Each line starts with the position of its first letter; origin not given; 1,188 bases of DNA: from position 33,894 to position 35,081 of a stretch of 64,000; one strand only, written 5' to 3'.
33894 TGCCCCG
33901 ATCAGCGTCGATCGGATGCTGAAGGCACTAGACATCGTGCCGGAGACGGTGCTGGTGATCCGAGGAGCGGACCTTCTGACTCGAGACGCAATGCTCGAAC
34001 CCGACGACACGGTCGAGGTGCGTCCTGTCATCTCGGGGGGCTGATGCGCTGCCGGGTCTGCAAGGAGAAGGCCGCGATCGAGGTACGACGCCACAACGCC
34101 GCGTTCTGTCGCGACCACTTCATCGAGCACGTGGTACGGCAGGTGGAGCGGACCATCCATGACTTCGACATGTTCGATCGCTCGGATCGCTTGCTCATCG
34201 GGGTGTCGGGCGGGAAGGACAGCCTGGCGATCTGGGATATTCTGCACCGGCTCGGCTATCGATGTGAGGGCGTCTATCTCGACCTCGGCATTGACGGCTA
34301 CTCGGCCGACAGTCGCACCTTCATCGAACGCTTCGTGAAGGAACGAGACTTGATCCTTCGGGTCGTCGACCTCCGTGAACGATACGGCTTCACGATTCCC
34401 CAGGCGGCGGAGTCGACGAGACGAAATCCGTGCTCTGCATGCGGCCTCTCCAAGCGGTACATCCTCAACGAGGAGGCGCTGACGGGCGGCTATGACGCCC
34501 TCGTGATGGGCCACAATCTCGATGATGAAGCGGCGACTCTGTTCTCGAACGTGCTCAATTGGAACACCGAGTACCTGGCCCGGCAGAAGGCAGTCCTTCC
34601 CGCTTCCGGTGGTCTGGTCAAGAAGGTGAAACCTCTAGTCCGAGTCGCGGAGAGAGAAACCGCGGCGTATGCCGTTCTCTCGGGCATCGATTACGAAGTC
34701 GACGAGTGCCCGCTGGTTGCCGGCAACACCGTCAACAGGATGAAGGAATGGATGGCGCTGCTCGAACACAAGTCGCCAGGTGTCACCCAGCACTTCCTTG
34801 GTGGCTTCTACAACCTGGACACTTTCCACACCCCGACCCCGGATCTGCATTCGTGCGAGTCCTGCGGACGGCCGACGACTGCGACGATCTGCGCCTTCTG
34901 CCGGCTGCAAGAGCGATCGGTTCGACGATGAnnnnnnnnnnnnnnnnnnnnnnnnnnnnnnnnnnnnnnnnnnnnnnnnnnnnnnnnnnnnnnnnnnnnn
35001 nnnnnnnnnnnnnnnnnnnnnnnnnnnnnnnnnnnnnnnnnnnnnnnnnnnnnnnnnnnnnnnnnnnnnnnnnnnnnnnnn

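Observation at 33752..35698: Translationally coupled leader peptide-ttuB-ttuA-trmI tRNA T-loop modification operon, 2 kb from the Pup locus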

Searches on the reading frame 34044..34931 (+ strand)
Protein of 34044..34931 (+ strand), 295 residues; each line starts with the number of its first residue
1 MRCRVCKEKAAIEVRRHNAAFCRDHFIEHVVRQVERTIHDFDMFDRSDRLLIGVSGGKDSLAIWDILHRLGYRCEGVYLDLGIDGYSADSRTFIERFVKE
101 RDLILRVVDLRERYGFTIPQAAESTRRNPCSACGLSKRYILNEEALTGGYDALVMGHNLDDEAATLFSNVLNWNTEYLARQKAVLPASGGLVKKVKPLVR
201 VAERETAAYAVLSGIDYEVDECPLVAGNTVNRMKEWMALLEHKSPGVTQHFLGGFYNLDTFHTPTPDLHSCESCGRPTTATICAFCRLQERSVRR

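Call 3: search_protein_families(library=pfam, proteins=[window:34044-34931:+], max_evalue=0.1)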
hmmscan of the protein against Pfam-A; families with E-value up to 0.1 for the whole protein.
window:34044-34931:+ (295 aa): 5 families
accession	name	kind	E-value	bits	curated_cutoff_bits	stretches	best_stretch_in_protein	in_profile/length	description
PF22082.2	TtuA_LIM_N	-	2.9e-10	40.5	27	1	2-27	1-26/26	2-thiouridine synthetase TtuA, N-terminal LIM domain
PF01171.26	ATP_bind_3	-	1.4e-09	38.4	27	1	50-221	2-167/182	PP-loop family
PF13384.12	HTH_23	-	0.026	14.8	24.6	0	105-139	8-41/50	Homeodomain-like domain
PF01507.26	PAPS_reduct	-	0.061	13.8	22.5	1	51-217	3-156/175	Phosphoadenosine phosphosulfate reductase domain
PF18091.7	E3_UbLigase_RBR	-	0.094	13.3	23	1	10-38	46-74/92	E3 Ubiquitin Ligase RBR C-terminal domain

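Call 4: search_protein_families(library=ncbifam, proteins=[window:34044-34931:+], max_evalue=0.1)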
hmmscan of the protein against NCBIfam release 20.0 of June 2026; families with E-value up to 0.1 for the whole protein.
window:34044-34931:+ (295 aa): 10 families
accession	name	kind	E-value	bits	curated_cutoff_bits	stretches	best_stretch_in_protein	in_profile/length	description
NF049949.1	tRNAsynTtuAPyrococ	equivalog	5.3e-80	268.7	450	1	1-288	1-289/292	tRNA-5-methyluridine(54) 2-sulfurtransferase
NF047749.1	tRNAThiolNcsA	equivalog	1.4e-37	129.5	500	1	1-290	1-317/322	tRNA 2-thiolation protein NcsA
NF007972.0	PRK10696.1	equivalog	7.7e-23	81.2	272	1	22-270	16-263/295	tRNA 2-thiocytidine(32) synthetase TtcA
TIGR00269.1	TIGR00269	hypoth_equivalog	7.4e-19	68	62.75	1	192-289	1-101/104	TIGR00269 family protein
TIGR02432.1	lysidine_TilS_N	equivalog_domain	4.6e-12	46.2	93.6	1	49-221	1-171/189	tRNA lysidine(34) synthetase TilS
NF011258.0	PRK14664.1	equivalog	0.0015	17.7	680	1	44-158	2-117/362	tRNA 2-thiouridine(34) synthase MnmA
NF001138.1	PRK00143.1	equivalog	0.0021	17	284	1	49-160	1-124/345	tRNA 2-thiouridine(34) synthase MnmA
TIGR00884.1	guaA_Cterm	equivalog_domain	0.029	13.7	338.75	1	26-114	2-83/310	glutamine-hydrolyzing GMP synthase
NF010366.0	PRK13795.1-1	equivalog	0.044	11.9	745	0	52-109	271-328/667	hypothetical protein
NF000848.1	PRK00074.1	equivalog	0.054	12.1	400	1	17-114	190-281/512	glutamine-hydrolyzing GMP synthase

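Call 5: search_solved_structures(query=window:34044-34931:+, max_evalue=0.001, show_alignments=2)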
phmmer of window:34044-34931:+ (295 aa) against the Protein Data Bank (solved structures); distinct sequences matched with E-value up to 0.001: 7.
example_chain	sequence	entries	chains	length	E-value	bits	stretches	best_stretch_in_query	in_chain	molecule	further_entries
5gha_A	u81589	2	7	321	2.6e-81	276.4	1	1-294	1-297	Sulfur Transferase TtuA | tRNA-5-methyluridine(54) 2-sulfurtransferase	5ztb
5b4e_A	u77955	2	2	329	2.7e-81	276.3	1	1-294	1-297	Sulfur Transferase TtuA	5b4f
3vrh_A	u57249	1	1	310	2.2e-72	247.1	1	1-288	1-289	Putative uncharacterized protein PH0300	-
5mko_A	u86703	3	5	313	2.2e-72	247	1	1-288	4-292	TtuA PH0300 | PH0300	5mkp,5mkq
6scy_A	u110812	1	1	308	6.2e-28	101.1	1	1-287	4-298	[4Fe-4S]-dependent U34-ARNt thiolase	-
6scy_B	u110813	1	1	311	7e-28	101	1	1-287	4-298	[4Fe-4S]-dependent U34-ARNt thiolase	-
3a2k_A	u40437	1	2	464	2.9e-05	26.7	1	33-251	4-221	tRNA(Ile)-lysidine synthase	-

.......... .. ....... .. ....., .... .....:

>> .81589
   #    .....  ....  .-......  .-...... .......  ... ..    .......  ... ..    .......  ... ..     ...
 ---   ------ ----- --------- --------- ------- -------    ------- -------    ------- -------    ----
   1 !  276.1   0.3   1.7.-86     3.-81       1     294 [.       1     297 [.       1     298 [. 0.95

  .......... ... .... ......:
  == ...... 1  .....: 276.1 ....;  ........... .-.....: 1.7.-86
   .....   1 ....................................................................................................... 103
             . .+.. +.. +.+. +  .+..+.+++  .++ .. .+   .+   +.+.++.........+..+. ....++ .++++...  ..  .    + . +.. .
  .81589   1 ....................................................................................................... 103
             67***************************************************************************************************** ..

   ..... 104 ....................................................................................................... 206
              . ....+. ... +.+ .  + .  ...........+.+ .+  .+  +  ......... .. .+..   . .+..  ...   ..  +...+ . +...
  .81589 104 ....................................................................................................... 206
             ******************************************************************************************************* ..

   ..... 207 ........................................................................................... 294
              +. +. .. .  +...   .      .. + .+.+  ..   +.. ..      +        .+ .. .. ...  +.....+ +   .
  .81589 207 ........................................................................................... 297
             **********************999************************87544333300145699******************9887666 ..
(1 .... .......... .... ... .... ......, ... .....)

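Call 8: find_homologous_proteins(query=window:34044-34931:+, max_evalue=1e-20)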
Query window:34044-34931:+ (295 aa): 7998 proteins with E <= 1e-20 among 8000 candidates; the best 120 are listed.
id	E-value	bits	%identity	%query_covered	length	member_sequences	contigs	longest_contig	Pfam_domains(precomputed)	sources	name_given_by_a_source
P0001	1.3e-197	673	99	100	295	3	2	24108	PF22082.3,PF01171.27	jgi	jgi:uncharacterized protein (TIGR00269 family)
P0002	6.2e-180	615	88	100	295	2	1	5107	PF22082.3,PF01171.27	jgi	-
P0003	5.0e-175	599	86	100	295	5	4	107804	PF22082.3,PF01171.27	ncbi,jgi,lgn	jgi:uncharacterized protein (TIGR00269 family)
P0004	1.6e-174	597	85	100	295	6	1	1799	PF22082.3,PF01171.27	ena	-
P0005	2.3e-174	597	84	100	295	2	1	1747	PF22082.3,PF01171.27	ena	-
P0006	3.7e-163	560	83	99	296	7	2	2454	PF22082.3,PF01171.27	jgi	jgi:tRNA-5-methyluridine54 2-sulfurtransferase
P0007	3.0e-161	554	80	99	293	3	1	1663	PF22082.3,PF01171.27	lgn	-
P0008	1.7e-147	508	75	99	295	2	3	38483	PF22082.3,PF01171.27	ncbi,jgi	jgi:tRNA-5-methyluridine54 2-sulfurtransferase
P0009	2.2e-144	498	72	100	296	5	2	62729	PF22082.3,PF01171.27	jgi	-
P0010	1.3e-141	489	73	99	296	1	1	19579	PF22082.3,PF01171.27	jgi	jgi:uncharacterized protein (TIGR00269 family)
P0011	6.5e-141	487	72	99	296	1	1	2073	PF22082.3,PF01171.27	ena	-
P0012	8.1e-139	480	72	98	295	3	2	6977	PF22082.3,PF01171.27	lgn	-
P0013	3.6e-134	465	68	100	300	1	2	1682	PF22082.3,PF01171.27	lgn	-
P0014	5.8e-131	454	68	99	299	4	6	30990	PF22082.3,PF01507.26,PF01171.27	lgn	-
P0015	2.7e-130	452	69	98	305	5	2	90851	PF22082.3,PF01171.27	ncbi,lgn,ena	-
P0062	6.1e-124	431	65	100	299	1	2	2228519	PF22082.3,PF01171.27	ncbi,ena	-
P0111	3.2e-121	422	62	99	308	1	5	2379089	PF22082.3,PF01171.27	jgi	jgi:tRNA-5-methyluridine54 2-sulfurtransferase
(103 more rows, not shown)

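Call 12: find_related_loci(query=A1, collection=genome_contigs, flank=6000)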
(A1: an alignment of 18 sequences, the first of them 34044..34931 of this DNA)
Query A1 (295 aa) in genome_contigs; peptide patterns used: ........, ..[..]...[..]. (x = any residue, [..] = any of these).
367 stretches matched a pattern; 125 encode a relative of the query (tblastn E <= 1e-3); the best 80 are kept; 80 distinct loci.
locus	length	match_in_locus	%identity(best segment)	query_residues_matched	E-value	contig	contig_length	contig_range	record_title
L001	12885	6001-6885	86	1-295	6e-177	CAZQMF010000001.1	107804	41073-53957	MAG TPA_asm: uncultured Acidimicrobiia bacterium isolate SRP214966_co3_409 genome assembly, contig: NODE_48_length_10780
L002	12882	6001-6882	85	1-294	6e-172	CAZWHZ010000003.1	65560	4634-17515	MAG TPA_asm: uncultured Acidimicrobiia bacterium isolate SRP214966_co3_231 genome assembly, contig: NODE_237_length_6556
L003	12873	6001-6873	75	1-291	6e-151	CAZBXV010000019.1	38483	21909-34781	MAG TPA_asm: uncultured Acidimicrobiia bacterium isolate SRP214966_co1_475 genome assembly, contig: NODE_1429_length_384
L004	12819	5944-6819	72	1-290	2e-142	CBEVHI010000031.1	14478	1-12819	MAG TPA_asm: uncultured bacterium isolate SRR13309659_concoct_16 genome assembly, contig: ERZ26778719.204, whole genome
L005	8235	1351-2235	68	1-292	3e-135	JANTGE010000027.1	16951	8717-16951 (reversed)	MAG: Acidimicrobiia bacterium isolate bin10049 c_000000003235, whole genome shotgun sequence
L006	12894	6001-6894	66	1-293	5e-134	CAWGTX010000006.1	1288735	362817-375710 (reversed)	MAG: uncultured bacterium isolate MFD09779.bin.1.245 genome assembly, contig: contig_6391, whole genome shotgun sequence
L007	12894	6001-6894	65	1-293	8e-133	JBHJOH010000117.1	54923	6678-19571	MAG: Acidimicrobiia bacterium isolate al_S2C1326_1 S2Ck119_108434, whole genome shotgun sequence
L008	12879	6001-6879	68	1-289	4e-133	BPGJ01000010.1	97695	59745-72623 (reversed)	MAG: Acidimicrobiia bacterium KatS3mg011 DNA, contig_15726, whole genome shotgun sequence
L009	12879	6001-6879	68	1-290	9e-133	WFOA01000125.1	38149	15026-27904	MAG: Acidimicrobiia bacterium isolate S012_128 k151_394308, whole genome shotgun sequence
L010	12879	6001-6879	68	1-292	5e-132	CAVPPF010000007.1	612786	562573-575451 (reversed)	MAG: uncultured Actinomycetota bacterium isolate MFD09964.bin.1.235 genome assembly, contig: contig_9904, whole genome s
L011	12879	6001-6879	66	1-290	9e-130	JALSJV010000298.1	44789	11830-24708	MAG: Acidimicrobiia bacterium isolate 354-166_metabat2_scaf2bin.111 354-166_scaffold_671_c1, whole genome shotgun sequen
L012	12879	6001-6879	66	1-292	6e-130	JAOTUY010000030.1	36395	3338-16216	MAG: Acidimicrobiia bacterium isolate 13_May_SF_Bin27 13_May_SF_Bin27_scaffold_643_c1, whole genome shotgun sequence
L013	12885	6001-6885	67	1-294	1e-129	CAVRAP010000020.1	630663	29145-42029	MAG: uncultured Actinomycetota bacterium isolate MFD03551.bin.1.83 genome assembly, contig: contig_7591, whole genome sh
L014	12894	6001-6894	65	1-294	2e-129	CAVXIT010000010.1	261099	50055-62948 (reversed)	MAG: uncultured Acidimicrobiia bacterium isolate MFD09206.bin.1.94 genome assembly, contig: contig_6060, whole genome sh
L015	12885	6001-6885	66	1-294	4e-129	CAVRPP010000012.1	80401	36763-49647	MAG: uncultured Actinomycetota bacterium isolate MFD03551.bin.1.99 genome assembly, contig: contig_56047, whole genome s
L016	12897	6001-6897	63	1-295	6e-129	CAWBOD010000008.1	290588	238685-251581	MAG: uncultured Acidimicrobiia bacterium isolate MFD09206.bin.2.201 genome assembly, contig: contig_25256, whole genome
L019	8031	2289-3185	63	1-295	2e-128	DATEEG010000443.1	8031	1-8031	MAG TPA_asm: Acidimicrobiia bacterium isolate SMAG_U8727 k141_1549791, whole genome shotgun sequence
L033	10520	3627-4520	62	1-294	2e-125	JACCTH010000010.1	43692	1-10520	MAG: Acidimicrobiia bacterium isolate MGR_bin69 SD2897-2912_k127_1864998, whole genome shotgun sequence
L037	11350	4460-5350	63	1-293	6e-125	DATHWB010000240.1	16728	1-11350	MAG TPA_asm: Acidimicrobiia bacterium isolate SMAG_U16148 k141_324985, whole genome shotgun sequence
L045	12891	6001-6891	61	1-293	2e-123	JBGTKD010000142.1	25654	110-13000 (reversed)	MAG: Acidimicrobiia bacterium isolate JTS-RE304 k141_6086954, whole genome shotgun sequence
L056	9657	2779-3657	63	1-289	2e-120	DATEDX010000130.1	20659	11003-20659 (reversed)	MAG TPA_asm: Acidimicrobiia bacterium isolate SMAG_U8718 k141_1144633, whole genome shotgun sequence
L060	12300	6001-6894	61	1-293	3e-119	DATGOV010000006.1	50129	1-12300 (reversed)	MAG TPA_asm: Acidimicrobiia bacterium isolate SMAG_U10378 k141_2695845, whole genome shotgun sequence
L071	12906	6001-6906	53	1-294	1e-100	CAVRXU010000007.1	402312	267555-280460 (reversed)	MAG: uncultured Microthrixaceae bacterium isolate MFD02242.bin.1.1 genome assembly, contig: contig_5239, whole genome sh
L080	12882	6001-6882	55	1-290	5e-86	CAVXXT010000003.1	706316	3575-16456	MAG: uncultured Actinomycetota bacterium isolate MFD04212.bin.2.223 genome assembly, contig: contig_2434, whole genome s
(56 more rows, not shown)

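Call 48: find_encoding_contigs(protein=window:34044-34931:+, flank=3000, max_places=4)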
Protein window:34044-34931:+ (295 aa): 5 contigs read that carry it; 3 places shown.
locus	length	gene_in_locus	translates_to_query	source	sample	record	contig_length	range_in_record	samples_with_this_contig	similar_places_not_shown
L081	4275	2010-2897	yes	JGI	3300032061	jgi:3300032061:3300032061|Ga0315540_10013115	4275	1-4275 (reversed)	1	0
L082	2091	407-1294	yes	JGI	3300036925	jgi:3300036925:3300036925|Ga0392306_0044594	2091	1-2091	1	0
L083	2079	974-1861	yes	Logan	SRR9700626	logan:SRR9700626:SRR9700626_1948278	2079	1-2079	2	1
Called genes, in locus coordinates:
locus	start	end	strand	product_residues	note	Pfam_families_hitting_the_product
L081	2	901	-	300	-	?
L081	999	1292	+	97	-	PF07332:Phage_holin_3_6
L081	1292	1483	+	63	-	-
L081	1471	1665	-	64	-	-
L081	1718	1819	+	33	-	-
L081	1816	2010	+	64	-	-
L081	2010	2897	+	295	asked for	PF22082:TtuA_LIM_N, PF01171:ATP_bind_3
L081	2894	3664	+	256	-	PF14801:TrmI-like_N, PF21985:TR61B_FKBP-like (weak), PF01135:PCMT, PF08704:GCD14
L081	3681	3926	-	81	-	PF13459:Fer4_15, PF13370:Fer4_13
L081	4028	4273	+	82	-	?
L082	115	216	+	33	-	-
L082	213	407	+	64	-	-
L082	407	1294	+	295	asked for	PF22082:TtuA_LIM_N, PF01171:ATP_bind_3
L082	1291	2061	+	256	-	PF14801:TrmI-like_N, PF21985:TR61B_FKBP-like (weak), PF01135:PCMT, PF08704:GCD14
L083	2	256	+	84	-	?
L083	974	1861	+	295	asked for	PF22082:TtuA_LIM_N, PF01171:ATP_bind_3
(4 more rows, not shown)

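Call 49: list_cluster_members(proteins=[P0001, P0003, P0008, P0111, P0062])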
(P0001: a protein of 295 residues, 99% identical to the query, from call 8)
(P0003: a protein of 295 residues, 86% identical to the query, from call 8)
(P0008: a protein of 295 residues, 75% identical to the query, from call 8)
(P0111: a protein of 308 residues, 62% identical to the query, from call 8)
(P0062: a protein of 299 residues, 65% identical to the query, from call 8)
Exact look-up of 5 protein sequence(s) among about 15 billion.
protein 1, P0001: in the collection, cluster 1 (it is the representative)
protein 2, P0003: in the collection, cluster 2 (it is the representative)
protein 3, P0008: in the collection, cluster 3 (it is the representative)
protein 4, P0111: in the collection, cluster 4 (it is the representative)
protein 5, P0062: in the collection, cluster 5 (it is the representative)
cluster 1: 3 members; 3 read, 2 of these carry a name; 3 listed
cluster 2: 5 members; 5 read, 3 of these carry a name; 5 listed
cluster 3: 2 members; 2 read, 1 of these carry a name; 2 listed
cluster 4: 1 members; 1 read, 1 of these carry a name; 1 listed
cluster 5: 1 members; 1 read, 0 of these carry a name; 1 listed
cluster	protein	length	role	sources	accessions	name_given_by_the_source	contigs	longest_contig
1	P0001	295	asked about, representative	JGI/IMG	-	uncharacterized protein (TIGR00269 family)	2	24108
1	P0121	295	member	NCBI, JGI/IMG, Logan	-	uncharacterized protein (TIGR00269 family)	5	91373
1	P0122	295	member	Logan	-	-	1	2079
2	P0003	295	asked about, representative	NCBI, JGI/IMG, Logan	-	uncharacterized protein (TIGR00269 family)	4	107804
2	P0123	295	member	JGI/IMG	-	uncharacterized protein (TIGR00269 family)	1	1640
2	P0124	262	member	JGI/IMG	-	uncharacterized protein (TIGR00269 family)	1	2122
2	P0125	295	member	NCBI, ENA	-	-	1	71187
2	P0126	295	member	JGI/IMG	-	-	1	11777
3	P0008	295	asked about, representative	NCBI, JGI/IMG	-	tRNA-5-methyluridine54 2-sulfurtransferase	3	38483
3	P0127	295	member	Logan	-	-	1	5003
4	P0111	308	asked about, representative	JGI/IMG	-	tRNA-5-methyluridine54 2-sulfurtransferase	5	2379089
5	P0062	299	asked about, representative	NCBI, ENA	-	-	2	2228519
